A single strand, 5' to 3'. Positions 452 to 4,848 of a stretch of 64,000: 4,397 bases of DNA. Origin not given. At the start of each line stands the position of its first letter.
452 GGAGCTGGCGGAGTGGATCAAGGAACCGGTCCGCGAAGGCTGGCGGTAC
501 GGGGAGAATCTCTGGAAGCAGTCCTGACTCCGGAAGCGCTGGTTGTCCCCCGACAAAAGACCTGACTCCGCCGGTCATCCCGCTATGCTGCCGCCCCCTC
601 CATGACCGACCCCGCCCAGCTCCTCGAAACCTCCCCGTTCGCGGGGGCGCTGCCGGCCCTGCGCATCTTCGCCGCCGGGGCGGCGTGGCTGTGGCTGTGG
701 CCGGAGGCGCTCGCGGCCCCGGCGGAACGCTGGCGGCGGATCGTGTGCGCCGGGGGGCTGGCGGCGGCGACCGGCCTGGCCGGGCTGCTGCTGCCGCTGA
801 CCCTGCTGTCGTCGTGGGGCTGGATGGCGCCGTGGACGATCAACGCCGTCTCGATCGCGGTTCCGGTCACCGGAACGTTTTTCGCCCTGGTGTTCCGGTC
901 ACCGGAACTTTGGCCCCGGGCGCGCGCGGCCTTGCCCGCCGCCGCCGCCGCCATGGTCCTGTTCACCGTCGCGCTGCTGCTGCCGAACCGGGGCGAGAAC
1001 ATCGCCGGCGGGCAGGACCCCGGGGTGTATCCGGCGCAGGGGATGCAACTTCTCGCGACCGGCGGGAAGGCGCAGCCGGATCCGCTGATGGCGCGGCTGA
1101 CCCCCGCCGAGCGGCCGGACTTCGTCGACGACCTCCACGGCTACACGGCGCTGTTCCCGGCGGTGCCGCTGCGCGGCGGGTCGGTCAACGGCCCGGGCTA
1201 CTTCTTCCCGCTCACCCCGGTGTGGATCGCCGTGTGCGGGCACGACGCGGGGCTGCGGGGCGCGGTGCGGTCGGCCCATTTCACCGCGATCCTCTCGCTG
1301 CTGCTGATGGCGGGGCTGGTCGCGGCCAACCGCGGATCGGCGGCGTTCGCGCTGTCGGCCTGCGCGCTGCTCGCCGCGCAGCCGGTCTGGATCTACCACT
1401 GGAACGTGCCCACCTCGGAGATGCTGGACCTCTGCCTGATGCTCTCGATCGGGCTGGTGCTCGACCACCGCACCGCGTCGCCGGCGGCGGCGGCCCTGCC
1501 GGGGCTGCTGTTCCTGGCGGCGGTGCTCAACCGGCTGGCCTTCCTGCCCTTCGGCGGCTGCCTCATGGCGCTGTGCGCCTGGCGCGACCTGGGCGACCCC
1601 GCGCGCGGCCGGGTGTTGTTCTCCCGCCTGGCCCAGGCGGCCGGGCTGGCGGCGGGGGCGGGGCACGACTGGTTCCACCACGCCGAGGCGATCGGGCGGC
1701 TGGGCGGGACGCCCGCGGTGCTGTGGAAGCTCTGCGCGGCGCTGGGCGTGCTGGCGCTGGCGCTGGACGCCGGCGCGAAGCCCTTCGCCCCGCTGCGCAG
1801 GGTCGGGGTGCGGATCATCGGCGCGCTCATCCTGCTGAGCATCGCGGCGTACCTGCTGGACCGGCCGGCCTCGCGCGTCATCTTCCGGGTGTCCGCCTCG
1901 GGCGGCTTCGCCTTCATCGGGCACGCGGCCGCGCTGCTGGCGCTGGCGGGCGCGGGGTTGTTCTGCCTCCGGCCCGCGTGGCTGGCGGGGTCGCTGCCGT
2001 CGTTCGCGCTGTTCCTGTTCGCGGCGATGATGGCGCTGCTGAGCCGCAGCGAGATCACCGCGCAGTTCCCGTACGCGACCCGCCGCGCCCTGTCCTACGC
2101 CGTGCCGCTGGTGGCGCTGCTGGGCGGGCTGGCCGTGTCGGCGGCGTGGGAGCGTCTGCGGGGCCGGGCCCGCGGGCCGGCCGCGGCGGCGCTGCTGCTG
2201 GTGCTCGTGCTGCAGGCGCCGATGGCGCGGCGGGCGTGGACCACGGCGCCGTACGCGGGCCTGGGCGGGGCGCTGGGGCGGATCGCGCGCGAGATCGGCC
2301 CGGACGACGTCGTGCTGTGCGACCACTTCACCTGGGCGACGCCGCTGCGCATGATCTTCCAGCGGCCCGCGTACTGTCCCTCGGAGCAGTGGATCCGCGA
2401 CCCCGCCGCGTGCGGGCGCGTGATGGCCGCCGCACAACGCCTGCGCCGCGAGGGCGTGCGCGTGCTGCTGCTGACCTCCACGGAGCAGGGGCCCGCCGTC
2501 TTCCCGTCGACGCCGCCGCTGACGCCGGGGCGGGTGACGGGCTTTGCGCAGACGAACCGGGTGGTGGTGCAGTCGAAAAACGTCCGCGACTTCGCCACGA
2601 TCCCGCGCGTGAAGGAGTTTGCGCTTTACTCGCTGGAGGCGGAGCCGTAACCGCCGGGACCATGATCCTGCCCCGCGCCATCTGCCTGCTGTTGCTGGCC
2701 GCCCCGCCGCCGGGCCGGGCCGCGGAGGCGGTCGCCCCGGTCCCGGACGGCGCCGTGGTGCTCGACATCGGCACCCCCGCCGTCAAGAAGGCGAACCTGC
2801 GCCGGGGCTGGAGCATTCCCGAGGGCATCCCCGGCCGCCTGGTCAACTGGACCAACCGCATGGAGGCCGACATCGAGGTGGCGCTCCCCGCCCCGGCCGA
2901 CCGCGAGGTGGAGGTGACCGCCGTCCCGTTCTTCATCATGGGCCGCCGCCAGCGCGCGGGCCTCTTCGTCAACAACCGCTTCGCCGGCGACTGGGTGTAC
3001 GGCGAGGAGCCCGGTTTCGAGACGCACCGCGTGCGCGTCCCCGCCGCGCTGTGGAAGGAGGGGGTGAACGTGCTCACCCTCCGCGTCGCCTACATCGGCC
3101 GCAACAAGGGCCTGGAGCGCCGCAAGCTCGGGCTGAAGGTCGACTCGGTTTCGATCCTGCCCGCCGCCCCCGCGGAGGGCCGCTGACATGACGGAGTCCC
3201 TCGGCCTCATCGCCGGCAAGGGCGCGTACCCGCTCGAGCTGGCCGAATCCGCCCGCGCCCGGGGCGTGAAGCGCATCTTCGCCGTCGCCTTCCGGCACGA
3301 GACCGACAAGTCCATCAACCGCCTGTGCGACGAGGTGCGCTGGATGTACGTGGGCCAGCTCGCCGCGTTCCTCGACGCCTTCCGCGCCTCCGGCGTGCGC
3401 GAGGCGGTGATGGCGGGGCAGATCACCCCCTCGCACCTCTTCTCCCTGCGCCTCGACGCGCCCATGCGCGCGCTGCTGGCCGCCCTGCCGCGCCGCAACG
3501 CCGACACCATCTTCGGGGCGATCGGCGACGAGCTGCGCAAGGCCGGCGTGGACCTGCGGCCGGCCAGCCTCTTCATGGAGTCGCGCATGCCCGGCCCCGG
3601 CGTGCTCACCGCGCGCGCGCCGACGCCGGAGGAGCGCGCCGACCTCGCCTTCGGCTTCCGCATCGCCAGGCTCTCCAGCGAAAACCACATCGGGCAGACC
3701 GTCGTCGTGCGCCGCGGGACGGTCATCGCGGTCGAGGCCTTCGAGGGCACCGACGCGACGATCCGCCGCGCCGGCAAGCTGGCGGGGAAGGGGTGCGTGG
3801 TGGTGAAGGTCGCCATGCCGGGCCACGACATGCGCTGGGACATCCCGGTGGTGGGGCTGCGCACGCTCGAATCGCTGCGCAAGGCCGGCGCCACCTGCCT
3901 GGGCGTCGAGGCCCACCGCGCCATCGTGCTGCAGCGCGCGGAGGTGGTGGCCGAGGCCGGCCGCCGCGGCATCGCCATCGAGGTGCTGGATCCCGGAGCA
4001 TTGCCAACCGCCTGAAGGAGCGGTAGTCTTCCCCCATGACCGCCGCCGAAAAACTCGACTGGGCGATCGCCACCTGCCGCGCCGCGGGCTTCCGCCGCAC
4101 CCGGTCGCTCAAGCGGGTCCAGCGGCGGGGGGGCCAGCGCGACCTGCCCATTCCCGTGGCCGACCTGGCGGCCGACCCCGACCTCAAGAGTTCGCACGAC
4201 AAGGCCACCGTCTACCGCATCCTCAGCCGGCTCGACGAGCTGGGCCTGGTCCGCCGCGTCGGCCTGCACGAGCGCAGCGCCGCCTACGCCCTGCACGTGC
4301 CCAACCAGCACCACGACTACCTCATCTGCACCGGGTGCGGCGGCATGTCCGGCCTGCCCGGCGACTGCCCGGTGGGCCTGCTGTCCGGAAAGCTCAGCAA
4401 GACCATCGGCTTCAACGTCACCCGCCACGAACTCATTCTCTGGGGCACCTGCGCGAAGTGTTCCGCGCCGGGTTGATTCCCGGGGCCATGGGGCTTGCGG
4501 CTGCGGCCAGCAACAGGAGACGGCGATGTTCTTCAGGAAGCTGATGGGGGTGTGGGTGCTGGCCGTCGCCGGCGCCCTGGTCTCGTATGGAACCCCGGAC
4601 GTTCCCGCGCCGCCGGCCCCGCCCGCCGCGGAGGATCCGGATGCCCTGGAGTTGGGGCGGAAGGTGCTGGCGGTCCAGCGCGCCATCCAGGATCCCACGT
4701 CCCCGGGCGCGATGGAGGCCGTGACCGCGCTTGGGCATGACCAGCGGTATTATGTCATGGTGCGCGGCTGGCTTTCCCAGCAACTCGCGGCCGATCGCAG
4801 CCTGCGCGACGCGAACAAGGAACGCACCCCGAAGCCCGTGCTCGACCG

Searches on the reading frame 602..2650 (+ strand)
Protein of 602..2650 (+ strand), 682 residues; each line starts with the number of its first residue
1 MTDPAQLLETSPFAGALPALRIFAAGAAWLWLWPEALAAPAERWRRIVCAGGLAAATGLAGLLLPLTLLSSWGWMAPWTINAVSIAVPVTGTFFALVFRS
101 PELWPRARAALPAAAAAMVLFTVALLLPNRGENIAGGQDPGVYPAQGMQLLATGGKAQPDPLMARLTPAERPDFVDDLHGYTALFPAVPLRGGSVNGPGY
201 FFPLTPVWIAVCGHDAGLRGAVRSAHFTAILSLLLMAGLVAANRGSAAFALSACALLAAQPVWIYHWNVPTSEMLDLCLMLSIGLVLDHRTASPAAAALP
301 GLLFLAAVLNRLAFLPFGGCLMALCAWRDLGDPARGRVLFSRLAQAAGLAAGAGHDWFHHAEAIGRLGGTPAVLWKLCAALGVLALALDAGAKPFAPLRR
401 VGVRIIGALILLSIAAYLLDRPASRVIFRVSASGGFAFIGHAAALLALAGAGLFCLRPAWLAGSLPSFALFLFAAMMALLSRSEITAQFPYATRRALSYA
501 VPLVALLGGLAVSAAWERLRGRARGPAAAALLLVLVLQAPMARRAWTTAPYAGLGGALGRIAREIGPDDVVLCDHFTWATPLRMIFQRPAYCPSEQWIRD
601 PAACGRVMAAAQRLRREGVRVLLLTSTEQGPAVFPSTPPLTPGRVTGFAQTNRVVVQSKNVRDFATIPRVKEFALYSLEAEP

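Call 21: search_protein_families(library=pfam, proteins=[window:602-2650:+], max_evalue=10)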
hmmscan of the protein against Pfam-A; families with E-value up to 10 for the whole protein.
window:602-2650:+ (682 aa): 1 family
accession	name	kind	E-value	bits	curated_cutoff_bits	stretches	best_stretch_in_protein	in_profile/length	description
PF02300.22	Fumarate_red_C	-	0.24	11.9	24.2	0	467-521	36-90/127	Fumarate reductase subunit C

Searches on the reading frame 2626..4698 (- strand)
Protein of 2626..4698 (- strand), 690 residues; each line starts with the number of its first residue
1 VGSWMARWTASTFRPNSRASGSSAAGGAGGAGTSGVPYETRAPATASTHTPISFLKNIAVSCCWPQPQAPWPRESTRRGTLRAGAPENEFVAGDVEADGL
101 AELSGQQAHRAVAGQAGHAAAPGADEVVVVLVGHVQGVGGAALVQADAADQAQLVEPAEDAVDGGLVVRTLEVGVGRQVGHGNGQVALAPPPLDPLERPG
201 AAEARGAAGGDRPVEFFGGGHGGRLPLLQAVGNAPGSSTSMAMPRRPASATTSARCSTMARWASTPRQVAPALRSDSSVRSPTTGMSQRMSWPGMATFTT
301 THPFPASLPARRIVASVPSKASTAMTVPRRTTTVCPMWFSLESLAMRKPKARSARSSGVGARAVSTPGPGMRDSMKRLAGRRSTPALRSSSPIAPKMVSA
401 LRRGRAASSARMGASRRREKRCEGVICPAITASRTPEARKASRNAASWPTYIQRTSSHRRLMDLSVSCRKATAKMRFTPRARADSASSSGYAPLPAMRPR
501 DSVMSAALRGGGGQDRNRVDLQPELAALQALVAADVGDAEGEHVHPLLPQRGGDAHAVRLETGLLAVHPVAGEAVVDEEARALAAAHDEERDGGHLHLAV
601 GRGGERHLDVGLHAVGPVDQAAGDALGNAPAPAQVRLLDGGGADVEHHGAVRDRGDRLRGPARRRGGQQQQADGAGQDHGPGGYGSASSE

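Call 21: search_protein_families(library=pfam, proteins=[window:2626-4698:-], max_evalue=10)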
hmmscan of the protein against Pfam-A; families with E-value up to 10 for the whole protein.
window:2626-4698:- (690 aa): 1 family
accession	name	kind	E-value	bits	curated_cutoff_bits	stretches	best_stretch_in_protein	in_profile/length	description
PF15566.12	Imm32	-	1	9.8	27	1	583-602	19-37/54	Immunity protein 32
